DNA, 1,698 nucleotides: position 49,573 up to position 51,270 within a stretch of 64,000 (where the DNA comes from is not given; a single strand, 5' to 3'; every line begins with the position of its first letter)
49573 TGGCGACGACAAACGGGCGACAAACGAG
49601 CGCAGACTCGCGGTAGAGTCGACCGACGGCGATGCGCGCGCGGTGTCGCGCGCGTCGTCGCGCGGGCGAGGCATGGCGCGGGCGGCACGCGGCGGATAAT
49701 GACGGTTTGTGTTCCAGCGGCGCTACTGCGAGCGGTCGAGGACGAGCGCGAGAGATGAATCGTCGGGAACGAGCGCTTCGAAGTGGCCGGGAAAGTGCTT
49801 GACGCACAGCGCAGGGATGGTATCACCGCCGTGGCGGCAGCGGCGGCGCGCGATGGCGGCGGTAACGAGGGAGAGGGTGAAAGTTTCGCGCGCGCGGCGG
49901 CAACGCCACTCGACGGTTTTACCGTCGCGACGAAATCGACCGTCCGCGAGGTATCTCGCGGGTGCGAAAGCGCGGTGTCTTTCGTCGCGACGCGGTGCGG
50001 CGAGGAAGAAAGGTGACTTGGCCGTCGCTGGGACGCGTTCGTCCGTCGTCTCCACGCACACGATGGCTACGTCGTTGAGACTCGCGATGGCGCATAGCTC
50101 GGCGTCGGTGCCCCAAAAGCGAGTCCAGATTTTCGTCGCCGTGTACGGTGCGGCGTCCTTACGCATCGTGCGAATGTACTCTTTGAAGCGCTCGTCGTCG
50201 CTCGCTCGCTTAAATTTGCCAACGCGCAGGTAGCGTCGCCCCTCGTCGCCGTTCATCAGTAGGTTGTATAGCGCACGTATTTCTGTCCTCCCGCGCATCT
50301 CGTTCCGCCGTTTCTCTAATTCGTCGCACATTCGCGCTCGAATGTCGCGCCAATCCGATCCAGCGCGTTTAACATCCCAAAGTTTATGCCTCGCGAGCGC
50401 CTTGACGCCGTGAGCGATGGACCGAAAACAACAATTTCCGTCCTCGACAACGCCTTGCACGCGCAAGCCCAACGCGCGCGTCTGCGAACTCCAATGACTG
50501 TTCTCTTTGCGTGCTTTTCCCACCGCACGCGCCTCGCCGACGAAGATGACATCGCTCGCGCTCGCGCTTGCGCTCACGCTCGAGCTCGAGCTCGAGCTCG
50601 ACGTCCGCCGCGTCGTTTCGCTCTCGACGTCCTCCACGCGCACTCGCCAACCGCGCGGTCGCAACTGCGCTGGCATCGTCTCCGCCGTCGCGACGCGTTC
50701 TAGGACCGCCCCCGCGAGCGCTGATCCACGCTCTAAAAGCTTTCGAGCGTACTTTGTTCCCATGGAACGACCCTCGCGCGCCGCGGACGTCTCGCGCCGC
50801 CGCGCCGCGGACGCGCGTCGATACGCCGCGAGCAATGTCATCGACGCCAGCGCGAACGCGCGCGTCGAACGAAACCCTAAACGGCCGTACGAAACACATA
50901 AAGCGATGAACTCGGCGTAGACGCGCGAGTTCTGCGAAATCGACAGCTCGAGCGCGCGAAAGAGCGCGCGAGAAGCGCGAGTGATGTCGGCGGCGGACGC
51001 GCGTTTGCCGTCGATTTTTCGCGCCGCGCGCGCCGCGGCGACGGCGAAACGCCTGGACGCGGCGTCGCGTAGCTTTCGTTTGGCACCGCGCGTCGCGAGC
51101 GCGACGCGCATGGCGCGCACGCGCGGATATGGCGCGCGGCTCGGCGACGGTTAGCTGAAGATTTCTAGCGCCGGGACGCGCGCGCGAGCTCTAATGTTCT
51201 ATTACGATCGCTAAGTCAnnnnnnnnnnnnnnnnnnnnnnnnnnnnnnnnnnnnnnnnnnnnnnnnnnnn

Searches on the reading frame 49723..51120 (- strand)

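Call 14: search_protein_families(library=pfam, proteins=[window:49723-51120:-], max_evalue=0.01)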
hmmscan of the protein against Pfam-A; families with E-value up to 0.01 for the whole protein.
window:49723-51120:- (465 aa): 1 family
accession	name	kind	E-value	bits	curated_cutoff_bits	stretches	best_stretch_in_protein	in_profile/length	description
PF02338.25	OTU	-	0.0013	19.6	23.3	1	227-362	3-93/128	OTU-like cysteine protease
